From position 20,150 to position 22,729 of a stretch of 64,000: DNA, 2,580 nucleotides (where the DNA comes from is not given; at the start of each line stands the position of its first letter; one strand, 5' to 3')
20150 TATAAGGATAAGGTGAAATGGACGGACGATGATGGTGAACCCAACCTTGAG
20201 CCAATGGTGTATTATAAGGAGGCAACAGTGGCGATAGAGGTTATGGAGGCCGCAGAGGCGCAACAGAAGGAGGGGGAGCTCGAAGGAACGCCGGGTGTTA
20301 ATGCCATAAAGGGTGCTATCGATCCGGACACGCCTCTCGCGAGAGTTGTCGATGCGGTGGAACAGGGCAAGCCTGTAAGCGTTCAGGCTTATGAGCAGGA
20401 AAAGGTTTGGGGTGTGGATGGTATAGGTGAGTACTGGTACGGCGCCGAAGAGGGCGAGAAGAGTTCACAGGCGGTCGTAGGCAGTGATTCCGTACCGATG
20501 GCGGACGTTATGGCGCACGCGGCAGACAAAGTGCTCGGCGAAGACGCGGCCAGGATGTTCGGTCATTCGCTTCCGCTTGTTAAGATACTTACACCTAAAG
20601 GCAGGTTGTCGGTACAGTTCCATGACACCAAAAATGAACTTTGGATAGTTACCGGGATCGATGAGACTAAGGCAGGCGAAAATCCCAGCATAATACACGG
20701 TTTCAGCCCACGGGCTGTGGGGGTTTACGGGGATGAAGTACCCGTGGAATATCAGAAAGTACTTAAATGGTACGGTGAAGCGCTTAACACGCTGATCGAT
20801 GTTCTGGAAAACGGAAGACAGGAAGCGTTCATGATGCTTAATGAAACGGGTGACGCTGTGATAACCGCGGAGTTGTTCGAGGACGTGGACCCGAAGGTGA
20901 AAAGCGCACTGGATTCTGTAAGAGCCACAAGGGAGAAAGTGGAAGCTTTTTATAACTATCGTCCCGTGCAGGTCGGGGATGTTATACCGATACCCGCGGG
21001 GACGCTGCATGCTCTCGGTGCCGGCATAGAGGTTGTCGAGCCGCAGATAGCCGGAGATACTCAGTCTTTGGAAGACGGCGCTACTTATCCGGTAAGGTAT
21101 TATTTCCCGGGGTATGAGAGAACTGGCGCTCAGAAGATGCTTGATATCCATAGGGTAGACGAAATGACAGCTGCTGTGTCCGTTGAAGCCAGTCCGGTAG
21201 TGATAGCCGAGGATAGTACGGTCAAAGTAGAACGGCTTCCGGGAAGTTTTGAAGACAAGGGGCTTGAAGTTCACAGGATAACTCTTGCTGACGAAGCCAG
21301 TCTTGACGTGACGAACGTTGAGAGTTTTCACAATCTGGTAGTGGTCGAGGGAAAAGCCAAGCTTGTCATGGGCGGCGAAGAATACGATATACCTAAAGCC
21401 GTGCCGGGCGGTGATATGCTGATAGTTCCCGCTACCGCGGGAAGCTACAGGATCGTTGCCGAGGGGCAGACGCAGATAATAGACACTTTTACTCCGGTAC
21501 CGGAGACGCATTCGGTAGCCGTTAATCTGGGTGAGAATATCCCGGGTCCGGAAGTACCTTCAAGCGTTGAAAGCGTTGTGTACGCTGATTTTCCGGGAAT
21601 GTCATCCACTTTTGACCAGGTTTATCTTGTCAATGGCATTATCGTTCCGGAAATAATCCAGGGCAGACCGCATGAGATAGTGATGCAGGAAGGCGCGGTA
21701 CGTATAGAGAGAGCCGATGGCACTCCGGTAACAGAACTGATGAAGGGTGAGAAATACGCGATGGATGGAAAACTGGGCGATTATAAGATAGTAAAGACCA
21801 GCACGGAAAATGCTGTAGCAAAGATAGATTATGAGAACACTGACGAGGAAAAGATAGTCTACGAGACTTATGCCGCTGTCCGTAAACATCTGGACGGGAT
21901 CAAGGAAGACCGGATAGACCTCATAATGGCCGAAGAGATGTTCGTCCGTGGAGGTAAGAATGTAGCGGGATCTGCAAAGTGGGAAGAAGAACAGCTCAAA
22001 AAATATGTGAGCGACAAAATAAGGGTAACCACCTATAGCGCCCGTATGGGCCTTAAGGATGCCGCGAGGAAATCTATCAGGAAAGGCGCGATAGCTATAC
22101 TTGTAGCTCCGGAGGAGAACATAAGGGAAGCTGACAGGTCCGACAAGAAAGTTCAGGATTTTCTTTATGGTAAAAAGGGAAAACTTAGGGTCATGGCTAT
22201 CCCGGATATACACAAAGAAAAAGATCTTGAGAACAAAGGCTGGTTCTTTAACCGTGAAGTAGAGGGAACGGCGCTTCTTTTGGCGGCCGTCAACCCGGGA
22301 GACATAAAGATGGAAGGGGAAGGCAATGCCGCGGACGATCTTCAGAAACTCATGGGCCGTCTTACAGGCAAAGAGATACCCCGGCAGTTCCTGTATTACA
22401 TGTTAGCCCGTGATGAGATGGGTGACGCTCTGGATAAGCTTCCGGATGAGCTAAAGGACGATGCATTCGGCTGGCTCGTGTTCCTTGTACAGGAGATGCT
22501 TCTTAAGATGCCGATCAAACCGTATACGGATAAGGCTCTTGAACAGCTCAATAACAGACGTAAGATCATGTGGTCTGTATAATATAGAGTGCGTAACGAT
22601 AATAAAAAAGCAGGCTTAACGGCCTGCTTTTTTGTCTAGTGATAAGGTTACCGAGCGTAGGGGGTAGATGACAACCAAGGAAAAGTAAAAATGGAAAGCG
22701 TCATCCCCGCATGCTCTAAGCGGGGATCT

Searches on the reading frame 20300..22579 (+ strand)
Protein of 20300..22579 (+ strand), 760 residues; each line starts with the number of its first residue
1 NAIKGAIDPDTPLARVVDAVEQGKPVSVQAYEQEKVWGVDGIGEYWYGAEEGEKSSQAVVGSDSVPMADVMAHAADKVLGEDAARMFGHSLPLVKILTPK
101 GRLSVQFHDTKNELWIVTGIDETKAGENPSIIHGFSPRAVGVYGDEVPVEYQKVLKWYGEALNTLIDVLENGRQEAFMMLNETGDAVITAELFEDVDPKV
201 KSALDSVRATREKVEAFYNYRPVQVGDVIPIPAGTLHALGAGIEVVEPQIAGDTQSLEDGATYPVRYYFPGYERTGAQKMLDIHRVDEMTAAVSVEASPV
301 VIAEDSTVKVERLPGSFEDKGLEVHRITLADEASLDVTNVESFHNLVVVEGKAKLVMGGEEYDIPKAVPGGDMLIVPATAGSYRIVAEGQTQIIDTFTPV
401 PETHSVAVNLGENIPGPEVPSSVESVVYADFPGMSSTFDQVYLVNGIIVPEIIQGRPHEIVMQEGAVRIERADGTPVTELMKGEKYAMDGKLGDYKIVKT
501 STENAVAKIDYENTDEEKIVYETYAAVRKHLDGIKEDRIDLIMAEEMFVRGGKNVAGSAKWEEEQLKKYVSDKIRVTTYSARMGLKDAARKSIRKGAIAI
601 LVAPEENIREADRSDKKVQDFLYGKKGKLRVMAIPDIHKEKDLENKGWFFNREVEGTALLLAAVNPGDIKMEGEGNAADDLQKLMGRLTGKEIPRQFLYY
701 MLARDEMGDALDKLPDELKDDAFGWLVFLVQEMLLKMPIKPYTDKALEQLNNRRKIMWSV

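Call 7: search_protein_families(library=pfam, proteins=[window:20300-22579:+], max_evalue=10)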
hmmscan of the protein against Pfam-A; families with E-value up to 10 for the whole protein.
window:20300-22579:+ (760 aa): 4 families
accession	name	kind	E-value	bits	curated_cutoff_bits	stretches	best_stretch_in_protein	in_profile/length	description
PF21621.3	MPI_cupin_dom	-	7.1e-05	23.1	27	1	324-390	13-73/79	Mannose-6-phosphate isomerase, cupin domain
PF20511.4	PMI_typeI_cat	-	0.0014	19.2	22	1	41-113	38-106/143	Phosphomannose isomerase type I, catalytic domain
PF07883.17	Cupin_2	-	0.042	14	27.2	1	346-379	22-51/70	Cupin domain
PF01050.24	MannoseP_isomer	-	0.089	13.4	23.6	1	97-128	35-67/116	Mannose-6-phosphate isomerase C-terminal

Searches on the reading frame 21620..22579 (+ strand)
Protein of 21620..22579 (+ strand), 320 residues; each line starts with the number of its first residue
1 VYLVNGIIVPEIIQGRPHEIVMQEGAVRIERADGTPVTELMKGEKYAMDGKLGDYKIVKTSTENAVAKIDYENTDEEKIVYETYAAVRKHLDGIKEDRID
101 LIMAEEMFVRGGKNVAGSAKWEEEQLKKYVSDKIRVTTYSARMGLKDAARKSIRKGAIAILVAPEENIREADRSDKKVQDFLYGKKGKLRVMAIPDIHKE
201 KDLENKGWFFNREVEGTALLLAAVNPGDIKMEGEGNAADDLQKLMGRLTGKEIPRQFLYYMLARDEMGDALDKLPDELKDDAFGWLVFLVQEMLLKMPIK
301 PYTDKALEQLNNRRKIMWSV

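Call 80: predict_structure(alignment_id=A3)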
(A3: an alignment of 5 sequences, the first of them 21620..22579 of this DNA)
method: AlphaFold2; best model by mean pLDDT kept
length: 320 residues; sequences in the alignment: 5
mean_pLDDT: 68.5   pTM: 0.61
mean pLDDT of the five models: 68.5, 68.2, 63.5, 59.7, 56.6
residues with pLDDT >= 90: 6; 70-90: 180; 50-70: 71; < 50: 63
segments of 3 or more residues with pLDDT < 50: 1-14, 200-205, 277-279, 281-303, 305-308, 310-320
pLDDT, mean of each block of 10 residues (from residue 1): 32 59 83 83 82 73 72 67 77 74 81 72 79 87 81 83 75 67 71 65 52 80 82 77 78 73 68 50 44 38 46 38
secondary structure, 60 per line:
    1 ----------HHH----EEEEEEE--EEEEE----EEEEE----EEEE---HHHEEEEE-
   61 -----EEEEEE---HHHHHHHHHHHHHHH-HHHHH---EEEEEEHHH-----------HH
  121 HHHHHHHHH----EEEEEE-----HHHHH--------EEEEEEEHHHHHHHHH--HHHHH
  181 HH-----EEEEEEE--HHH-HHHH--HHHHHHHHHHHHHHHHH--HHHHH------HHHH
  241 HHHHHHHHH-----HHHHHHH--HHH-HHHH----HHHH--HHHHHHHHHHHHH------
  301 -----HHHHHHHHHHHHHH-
elements in order: E18-24 E27-31 E36-40 E45-48 E55-59 E66-71 H75-89 H91-95 E99-104 H119-129 E134-139 H145-149 E158-164 H165-173 H176-182 E188-194 H201-204 H207-223 H226-230 H237-249 H255-261 H268-271 H276-279 H282-294 H306-319
